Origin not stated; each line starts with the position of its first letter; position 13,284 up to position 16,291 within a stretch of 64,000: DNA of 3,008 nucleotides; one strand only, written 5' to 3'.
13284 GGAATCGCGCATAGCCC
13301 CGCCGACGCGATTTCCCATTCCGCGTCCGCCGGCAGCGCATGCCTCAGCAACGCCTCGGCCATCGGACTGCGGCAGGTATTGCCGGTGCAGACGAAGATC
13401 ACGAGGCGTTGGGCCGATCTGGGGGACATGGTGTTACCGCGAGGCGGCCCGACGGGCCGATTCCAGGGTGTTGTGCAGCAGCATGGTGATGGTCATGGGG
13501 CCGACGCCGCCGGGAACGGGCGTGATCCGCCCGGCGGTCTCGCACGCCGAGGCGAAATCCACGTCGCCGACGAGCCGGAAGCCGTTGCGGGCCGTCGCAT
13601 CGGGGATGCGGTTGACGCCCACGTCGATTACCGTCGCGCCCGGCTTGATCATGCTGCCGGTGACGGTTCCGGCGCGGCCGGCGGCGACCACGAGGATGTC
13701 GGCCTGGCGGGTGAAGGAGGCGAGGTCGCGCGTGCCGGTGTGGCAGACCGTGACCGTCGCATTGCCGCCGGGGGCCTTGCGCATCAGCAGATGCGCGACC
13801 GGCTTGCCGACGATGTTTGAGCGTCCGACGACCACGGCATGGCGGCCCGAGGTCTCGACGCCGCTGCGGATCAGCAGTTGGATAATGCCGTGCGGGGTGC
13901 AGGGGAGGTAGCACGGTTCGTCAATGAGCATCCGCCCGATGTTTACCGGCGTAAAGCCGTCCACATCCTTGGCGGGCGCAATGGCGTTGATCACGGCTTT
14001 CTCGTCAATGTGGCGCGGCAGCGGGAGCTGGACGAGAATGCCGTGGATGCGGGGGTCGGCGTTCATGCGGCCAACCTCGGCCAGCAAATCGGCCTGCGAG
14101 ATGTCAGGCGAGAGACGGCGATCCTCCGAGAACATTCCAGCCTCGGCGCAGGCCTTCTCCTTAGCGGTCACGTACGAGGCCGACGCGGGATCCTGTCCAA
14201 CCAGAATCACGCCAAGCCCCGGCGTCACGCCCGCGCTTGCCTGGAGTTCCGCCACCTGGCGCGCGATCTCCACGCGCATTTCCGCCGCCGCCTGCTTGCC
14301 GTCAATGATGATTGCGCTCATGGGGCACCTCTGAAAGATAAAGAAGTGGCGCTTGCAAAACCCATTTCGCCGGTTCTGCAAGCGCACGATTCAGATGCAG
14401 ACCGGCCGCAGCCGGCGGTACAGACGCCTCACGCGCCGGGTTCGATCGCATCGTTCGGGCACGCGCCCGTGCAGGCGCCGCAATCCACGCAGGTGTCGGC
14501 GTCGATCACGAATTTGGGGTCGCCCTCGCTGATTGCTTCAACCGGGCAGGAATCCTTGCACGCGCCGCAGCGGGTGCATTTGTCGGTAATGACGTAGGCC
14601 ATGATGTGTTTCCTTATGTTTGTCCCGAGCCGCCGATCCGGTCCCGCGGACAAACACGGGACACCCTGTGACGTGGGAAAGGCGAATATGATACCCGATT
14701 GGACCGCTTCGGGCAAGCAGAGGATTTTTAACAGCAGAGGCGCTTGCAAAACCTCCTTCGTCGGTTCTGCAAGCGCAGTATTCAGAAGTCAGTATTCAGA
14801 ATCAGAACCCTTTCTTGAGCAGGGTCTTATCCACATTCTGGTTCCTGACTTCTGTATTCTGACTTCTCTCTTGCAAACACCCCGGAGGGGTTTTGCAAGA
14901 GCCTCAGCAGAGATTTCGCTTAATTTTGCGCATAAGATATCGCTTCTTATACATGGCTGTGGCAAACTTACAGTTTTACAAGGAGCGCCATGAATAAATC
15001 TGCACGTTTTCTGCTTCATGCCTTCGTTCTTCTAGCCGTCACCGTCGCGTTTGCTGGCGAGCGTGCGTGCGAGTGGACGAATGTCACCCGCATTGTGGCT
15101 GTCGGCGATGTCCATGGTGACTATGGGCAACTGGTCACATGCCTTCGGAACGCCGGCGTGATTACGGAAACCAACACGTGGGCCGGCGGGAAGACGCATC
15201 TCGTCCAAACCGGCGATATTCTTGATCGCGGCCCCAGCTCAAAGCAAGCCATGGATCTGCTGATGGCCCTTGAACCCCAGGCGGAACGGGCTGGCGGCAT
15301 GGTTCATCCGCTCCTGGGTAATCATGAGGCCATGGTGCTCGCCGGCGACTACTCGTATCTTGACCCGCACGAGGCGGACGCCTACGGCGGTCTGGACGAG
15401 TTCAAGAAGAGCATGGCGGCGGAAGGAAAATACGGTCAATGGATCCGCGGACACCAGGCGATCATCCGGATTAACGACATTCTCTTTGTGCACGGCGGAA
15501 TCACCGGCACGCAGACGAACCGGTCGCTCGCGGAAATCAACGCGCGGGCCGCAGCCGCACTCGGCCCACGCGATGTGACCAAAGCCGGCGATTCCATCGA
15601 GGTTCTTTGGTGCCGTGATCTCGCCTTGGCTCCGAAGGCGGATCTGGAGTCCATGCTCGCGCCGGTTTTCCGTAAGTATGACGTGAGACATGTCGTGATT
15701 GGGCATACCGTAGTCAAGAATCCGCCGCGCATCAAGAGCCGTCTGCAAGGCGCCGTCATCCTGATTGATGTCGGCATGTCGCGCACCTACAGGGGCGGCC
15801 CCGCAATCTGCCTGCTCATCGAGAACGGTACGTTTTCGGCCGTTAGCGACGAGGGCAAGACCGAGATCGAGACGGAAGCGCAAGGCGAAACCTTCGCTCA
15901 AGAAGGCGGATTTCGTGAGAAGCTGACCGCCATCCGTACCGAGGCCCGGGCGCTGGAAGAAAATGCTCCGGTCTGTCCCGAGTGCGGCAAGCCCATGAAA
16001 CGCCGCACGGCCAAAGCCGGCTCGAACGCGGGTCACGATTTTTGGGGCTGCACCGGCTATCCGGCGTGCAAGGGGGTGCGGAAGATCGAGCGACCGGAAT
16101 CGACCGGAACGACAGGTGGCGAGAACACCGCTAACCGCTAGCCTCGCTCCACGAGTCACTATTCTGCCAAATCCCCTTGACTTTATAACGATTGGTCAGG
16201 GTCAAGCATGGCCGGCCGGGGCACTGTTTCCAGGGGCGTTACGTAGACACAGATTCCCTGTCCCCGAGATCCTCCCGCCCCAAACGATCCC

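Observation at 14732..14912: Family-A composite palindromic element with hairpin ends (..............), TTCAG-heptad arms and an 8-bp flanking direct repeat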

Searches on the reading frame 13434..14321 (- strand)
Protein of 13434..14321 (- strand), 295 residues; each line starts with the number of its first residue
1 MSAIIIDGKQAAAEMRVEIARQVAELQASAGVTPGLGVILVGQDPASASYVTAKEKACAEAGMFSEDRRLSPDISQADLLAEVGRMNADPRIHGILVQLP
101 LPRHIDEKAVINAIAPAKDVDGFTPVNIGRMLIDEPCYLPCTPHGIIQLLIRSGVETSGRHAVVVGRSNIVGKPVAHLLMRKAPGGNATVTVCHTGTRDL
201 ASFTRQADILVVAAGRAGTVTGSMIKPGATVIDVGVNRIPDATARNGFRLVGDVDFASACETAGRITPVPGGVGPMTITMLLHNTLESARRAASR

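Call 102: search_protein_families(library=pfam, proteins=[window:13434-14321:-])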
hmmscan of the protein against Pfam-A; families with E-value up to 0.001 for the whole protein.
window:13434-14321:- (295 aa): 2 families
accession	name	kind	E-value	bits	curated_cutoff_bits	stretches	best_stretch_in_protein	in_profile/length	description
PF02882.25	THF_DHG_CYH_C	-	2.3e-66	222.5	27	1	125-292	2-159/160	Tetrahydrofolate dehydrogenase/cyclohydrolase, NAD(P)-binding domain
PF00763.28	THF_DHG_CYH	-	4.3e-42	143.5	32.8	1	6-121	1-115/115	Tetrahydrofolate dehydrogenase/cyclohydrolase, catalytic domain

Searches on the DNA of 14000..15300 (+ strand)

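Call 16: search_rna_families(source=window, start=14000, end=15300, threshold=evalue, max_evalue=1)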
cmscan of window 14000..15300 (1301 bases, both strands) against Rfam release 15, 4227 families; matches with E-value up to 1: 0.
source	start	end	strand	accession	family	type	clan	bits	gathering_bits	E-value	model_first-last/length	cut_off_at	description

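Call 82: search_dna_similar(query=window:14737-14905:+, collection=plasmids, mode=distant, max_evalue=0.01, max_rows=10)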
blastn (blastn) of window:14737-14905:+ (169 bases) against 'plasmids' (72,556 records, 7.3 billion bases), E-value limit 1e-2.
No match.

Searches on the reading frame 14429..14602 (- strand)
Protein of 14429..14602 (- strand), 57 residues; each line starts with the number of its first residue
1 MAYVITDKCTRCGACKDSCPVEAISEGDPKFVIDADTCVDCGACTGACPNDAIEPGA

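Call 102: search_protein_families(library=pfam, proteins=[window:14429-14602:-])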
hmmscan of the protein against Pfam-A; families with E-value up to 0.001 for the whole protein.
window:14429-14602:- (57 aa): 13 families
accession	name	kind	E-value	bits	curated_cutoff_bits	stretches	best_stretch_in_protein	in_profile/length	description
PF00037.32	Fer4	-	2.7e-17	62.2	21.1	2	3-25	2-24/24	4Fe-4S binding domain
PF12797.12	Fer4_2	-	3e-13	49.2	24.5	2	29-49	1-21/22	4Fe-4S binding domain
PF13237.11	Fer4_10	-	2.6e-12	46.9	25.5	2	3-49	3-53/53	4Fe-4S dicluster domain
PF12837.12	Fer4_6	-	4.7e-12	45.7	25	2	31-53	2-24/24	4Fe-4S binding domain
PF13187.11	Fer4_9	-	3.7e-10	40.1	27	1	8-53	1-52/52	4Fe-4S dicluster domain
PF12838.12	Fer4_7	-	9.1e-10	39.3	27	1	8-52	1-52/52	4Fe-4S dicluster domain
PF14697.11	Fer4_21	-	1.6e-09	38.2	35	2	32-53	2-26/59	4Fe-4S dicluster domain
PF25160.1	LdpA_Fe-S-bd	-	2.8e-09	37.1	27.6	1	15-54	9-44/49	LdpA Fe-S cluster-binding domain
PF13484.11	Fer4_16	-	4.7e-09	37.3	30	1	8-39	1-30/66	4Fe-4S double cluster binding domain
PF12800.12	Fer4_4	-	1.9e-08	34.4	24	1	6-21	1-16/17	4Fe-4S binding domain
PF13183.11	Fer4_8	-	5.4e-07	30.5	27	1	7-24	3-20/68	4Fe-4S dicluster domain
PF12798.12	Fer4_3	-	1.3e-06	29.3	27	0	9-23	1-15/15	4Fe-4S binding domain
PF13534.11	Fer4_17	-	9.6e-06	26.5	22.2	0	34-51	42-59/61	4Fe-4S dicluster domain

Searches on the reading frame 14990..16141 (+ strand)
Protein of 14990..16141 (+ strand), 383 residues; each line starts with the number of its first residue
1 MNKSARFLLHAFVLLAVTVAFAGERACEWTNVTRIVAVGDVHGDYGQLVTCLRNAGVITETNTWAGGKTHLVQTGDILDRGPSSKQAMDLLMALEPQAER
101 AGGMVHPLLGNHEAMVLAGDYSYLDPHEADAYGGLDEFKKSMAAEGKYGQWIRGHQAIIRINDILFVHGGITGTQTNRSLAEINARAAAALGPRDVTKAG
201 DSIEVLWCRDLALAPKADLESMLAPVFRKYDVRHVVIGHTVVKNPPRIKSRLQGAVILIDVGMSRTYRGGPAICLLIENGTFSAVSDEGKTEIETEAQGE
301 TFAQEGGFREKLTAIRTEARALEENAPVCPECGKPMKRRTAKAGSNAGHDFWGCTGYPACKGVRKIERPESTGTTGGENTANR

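Call 102: search_protein_families(library=pfam, proteins=[window:14990-16141:+])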
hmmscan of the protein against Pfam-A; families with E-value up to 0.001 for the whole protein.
window:14990-16141:+ (383 aa): 3 families
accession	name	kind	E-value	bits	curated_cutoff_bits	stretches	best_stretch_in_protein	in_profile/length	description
PF00149.33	Metallophos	-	4.5e-14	53.7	21.5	1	34-242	2-190/191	Calcineurin-like phosphoesterase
PF01396.24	Zn_ribbon_Top1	-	3.3e-08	33.6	32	1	329-368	4-38/39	Topoisomerase DNA binding C4 zinc finger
PF06874.16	FBPase_2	-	8e-05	21.5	27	0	70-94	186-210/639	Firmicute fructose-1,6-bisphosphatase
